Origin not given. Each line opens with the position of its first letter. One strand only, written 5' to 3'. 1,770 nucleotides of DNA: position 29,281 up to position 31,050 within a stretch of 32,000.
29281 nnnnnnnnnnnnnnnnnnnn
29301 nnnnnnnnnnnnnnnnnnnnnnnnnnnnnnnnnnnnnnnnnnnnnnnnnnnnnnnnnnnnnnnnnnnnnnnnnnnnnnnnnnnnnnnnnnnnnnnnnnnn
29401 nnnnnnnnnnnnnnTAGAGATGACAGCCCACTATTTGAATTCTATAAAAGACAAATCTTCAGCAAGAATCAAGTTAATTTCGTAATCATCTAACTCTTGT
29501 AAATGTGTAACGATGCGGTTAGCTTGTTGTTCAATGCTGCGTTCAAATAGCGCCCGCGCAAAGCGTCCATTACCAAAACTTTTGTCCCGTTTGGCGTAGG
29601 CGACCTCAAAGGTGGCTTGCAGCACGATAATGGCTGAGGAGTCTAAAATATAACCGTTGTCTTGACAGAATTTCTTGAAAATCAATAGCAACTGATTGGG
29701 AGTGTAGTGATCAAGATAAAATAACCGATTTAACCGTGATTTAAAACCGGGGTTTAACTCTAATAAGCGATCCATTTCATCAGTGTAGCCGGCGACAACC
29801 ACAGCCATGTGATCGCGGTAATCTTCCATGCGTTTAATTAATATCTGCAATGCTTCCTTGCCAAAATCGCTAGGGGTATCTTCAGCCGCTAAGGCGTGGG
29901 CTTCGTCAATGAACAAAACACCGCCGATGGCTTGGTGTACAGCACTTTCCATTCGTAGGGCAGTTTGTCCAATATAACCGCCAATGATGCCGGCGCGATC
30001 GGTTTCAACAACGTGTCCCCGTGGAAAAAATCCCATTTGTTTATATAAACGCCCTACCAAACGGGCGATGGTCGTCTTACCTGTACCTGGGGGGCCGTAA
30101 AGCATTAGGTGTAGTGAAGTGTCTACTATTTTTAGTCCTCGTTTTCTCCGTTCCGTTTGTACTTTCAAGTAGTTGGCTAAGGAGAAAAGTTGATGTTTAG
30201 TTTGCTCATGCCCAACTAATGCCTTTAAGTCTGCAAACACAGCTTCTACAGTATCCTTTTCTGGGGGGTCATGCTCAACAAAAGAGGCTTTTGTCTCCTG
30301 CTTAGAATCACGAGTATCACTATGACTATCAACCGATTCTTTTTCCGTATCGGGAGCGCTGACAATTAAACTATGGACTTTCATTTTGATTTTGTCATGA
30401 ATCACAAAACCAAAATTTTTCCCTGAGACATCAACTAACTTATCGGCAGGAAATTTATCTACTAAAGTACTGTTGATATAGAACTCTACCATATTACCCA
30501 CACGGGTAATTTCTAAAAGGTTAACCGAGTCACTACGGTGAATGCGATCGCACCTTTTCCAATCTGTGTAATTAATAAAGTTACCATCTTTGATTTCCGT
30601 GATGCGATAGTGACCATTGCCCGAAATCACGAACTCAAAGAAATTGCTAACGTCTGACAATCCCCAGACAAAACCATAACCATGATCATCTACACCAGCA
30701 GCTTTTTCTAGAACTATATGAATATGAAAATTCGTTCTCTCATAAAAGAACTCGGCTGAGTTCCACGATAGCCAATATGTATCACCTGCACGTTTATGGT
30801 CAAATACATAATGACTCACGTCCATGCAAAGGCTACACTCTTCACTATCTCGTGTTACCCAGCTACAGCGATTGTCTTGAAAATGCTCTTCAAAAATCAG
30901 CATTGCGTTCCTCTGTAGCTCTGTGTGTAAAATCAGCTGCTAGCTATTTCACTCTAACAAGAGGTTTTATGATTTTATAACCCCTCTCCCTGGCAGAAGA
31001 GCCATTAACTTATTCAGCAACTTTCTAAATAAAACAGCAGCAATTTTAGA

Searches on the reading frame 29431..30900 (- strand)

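Call 15: search_protein_families(library=padloc, proteins=[window:29431-30900:-], max_evalue=0.01)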
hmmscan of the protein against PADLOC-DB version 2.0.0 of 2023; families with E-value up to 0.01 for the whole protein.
window:29431-30900:- (489 aa): 11 families
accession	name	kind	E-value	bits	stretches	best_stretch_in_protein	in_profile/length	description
PDLC02196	IetA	-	4.4e-09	34.2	1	200-340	71-195/374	-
PDLC04232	IetA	-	2.9e-08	31.5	1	261-371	115-223/330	-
PDLC02195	IetA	-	2.7e-06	24.9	1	259-338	134-208/395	-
PDLC00915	TRIP13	-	1.2e-05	22.9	1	226-325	29-126/302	TRIP13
PDLC04606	PDC-M37B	-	1.3e-05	22.6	1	147-287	64-199/390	-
PDLC04605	PDC-M37B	-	2.5e-05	21.5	1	120-283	172-325/518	-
PDLC03838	DolB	-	3.9e-05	21.1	1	154-288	70-192/375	-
PDLC04140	mad8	-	0.00014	19.5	1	262-377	27-116/314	mads_8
PDLC05079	PDC-S73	-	0.00035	17.5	1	242-291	171-220/752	-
PDLC04231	IetA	-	0.00059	17.7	1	264-342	119-192/262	-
PDLC03920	MkoA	-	0.0023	14.3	1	255-285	624-655/1112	-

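Call 16: search_protein_families(library=pfam, proteins=[window:29431-30900:-], max_evalue=0.001)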
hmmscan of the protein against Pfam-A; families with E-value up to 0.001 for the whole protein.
window:29431-30900:- (489 aa): 8 families
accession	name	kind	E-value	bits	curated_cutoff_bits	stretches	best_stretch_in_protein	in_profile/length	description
PF00004.35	AAA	-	3.9e-18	66.6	21.2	1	265-395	1-128/131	ATPase family associated with various cellular activities (AAA)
PF17866.7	AAA_lid_6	-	2.6e-15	56.7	24.3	1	423-483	3-60/60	AAA lid domain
PF13401.12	AAA_22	-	3.9e-09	37.3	27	0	261-288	4-31/130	AAA domain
PF05496.18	RuvB_N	-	1.3e-05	25.4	27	1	259-340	33-99/159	Holliday junction DNA helicase RuvB P-loop domain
PF13191.12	AAA_16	-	2.4e-05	25.4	32.6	1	263-305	25-64/167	AAA ATPase domain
PF01078.27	Mg_chelatase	-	2.6e-05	24.2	20.3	0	250-285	9-45/207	Magnesium chelatase, subunit ChlI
PF07728.20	AAA_5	-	3.3e-05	24.3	22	1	264-336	1-77/139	AAA domain (dynein-related subfamily)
PF20720.3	nSTAND3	-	0.00042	20.5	27.2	0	247-288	2-43/155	Novel STAND NTPase 3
